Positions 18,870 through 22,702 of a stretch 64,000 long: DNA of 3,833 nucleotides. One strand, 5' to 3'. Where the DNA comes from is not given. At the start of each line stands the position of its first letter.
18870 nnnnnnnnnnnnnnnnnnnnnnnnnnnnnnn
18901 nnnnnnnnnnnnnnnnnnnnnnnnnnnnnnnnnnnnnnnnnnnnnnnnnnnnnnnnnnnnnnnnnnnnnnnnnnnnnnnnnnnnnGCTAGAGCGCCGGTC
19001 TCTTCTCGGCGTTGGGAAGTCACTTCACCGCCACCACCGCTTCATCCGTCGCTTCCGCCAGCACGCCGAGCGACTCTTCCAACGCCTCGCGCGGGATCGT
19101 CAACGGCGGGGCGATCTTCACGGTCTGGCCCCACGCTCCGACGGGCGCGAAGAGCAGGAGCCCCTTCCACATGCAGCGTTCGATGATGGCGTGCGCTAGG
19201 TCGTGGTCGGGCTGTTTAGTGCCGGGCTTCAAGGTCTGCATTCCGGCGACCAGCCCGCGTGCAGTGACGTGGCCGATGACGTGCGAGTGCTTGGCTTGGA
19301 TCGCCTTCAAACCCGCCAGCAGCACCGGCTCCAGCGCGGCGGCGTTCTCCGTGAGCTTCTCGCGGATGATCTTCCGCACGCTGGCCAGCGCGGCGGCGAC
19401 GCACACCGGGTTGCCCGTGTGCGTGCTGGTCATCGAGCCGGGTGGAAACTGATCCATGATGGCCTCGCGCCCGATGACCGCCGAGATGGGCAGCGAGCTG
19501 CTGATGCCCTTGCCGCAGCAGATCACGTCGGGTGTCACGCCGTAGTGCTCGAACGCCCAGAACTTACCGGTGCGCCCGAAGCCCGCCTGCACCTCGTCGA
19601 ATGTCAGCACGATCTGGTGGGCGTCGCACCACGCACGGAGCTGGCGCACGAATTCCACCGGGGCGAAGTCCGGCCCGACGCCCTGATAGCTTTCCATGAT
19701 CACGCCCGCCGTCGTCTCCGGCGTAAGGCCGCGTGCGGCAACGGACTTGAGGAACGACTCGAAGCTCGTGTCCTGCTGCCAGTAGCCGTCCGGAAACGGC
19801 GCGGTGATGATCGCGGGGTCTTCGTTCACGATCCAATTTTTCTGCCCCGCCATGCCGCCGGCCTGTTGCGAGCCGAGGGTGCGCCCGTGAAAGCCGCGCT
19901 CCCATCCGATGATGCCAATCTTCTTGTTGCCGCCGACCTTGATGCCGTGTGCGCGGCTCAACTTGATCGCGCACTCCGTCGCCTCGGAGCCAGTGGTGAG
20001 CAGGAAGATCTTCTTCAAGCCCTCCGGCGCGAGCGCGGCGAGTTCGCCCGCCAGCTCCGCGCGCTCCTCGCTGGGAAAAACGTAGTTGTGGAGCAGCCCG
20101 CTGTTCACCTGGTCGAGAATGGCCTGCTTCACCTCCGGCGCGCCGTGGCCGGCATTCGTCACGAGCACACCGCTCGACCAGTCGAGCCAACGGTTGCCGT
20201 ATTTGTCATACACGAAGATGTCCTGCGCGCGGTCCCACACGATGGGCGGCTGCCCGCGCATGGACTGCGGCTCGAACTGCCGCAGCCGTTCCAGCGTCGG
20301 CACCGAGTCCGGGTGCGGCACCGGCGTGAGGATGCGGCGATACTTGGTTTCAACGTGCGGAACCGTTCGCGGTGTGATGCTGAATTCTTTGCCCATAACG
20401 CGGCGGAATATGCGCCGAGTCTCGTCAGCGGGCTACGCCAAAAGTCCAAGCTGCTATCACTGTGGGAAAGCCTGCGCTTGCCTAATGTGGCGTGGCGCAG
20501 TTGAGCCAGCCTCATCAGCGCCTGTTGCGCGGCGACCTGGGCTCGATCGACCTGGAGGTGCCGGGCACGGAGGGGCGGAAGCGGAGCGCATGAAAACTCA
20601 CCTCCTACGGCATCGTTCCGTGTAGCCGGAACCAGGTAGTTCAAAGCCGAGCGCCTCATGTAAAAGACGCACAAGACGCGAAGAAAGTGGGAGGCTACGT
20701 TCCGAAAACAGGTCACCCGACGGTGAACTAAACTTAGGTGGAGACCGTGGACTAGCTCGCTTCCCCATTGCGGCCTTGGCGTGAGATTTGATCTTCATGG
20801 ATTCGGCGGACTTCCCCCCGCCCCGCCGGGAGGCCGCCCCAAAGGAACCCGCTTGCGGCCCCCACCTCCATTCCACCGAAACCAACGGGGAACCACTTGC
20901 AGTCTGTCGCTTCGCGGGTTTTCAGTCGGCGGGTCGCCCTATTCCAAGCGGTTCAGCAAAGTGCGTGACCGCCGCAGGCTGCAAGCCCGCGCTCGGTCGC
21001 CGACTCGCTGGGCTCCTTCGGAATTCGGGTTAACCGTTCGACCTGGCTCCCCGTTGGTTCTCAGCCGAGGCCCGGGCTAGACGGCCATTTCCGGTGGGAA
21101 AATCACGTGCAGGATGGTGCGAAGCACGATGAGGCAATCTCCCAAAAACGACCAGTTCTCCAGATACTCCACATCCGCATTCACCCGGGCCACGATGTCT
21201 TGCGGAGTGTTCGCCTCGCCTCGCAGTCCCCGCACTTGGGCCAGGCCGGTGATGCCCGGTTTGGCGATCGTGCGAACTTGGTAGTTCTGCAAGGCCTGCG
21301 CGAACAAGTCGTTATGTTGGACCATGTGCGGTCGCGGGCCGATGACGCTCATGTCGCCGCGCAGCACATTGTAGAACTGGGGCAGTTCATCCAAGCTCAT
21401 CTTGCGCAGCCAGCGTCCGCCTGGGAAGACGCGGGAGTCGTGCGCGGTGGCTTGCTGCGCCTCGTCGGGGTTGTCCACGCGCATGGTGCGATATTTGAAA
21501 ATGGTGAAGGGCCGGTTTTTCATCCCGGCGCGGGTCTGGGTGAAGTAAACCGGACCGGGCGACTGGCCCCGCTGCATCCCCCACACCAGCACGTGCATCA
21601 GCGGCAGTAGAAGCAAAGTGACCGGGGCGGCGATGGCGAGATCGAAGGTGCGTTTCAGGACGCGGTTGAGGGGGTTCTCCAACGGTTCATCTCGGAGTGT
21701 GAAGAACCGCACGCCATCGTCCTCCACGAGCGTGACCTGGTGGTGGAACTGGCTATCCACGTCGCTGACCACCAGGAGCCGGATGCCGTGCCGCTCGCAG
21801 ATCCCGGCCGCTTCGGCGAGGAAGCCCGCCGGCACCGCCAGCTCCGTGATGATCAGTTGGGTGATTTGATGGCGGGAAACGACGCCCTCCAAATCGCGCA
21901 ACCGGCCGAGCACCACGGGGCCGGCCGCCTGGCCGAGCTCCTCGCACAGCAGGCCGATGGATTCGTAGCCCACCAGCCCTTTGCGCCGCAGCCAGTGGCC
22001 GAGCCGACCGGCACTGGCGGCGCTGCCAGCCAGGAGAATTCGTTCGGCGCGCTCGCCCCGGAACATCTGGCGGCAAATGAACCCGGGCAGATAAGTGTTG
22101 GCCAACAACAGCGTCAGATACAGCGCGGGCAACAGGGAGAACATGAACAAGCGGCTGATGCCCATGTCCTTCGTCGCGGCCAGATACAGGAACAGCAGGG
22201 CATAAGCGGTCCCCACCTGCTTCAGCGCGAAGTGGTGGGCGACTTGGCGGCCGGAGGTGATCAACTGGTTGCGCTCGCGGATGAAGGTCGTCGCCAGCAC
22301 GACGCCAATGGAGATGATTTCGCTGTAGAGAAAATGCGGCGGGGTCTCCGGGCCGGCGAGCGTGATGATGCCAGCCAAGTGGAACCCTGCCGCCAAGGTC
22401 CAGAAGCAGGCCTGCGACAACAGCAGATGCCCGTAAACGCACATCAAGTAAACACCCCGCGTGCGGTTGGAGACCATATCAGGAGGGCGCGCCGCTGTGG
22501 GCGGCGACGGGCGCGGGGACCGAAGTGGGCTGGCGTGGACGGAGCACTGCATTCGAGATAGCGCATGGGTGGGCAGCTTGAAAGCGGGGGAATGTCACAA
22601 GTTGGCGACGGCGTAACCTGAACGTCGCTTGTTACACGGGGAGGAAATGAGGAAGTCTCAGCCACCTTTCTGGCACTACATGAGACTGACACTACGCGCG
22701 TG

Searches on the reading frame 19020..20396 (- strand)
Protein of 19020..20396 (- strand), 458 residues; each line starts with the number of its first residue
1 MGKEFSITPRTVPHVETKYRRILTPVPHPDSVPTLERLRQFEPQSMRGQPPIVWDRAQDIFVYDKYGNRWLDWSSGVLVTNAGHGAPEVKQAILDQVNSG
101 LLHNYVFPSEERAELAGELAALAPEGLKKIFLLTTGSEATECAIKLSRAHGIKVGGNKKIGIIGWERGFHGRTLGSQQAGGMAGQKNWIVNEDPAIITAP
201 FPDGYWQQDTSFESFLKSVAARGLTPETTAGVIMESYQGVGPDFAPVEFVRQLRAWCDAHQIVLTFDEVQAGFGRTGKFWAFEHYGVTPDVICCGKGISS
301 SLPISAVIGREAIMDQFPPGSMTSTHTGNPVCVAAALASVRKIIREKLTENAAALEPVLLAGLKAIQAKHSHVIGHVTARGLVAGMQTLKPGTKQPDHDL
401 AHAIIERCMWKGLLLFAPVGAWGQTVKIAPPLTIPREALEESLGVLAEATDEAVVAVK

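Call 75: search_protein_families(library=pfam, proteins=[window:19020-20396:-], max_evalue=0.001)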
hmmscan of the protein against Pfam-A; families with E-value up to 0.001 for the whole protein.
window:19020-20396:- (458 aa): 1 family
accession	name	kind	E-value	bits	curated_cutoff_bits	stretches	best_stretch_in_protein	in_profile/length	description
PF00202.27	Aminotran_3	-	3.4e-89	299.8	30.5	1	49-449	8-402/403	Aminotransferase class-III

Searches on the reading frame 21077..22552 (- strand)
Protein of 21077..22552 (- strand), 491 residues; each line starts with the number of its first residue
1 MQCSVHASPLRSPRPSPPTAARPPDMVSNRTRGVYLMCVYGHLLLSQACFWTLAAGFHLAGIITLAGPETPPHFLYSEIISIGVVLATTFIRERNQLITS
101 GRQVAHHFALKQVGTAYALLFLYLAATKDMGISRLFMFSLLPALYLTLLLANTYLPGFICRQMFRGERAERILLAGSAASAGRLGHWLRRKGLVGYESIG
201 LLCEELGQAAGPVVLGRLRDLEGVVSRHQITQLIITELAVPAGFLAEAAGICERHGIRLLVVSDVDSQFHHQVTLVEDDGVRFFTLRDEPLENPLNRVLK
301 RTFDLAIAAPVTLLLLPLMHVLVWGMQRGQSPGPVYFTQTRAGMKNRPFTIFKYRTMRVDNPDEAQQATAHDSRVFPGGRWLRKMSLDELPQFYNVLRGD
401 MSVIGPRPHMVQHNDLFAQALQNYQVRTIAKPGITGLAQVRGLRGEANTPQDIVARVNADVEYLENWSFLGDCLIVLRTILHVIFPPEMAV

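Call 75: search_protein_families(library=pfam, proteins=[window:21077-22552:-], max_evalue=0.001)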
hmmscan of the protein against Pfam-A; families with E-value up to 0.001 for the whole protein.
window:21077-22552:- (491 aa): 1 family
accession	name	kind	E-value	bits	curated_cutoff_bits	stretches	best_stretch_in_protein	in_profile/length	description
PF02397.22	Bac_transf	-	2.7e-57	193.6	27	1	300-484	1-178/179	Bacterial sugar transferase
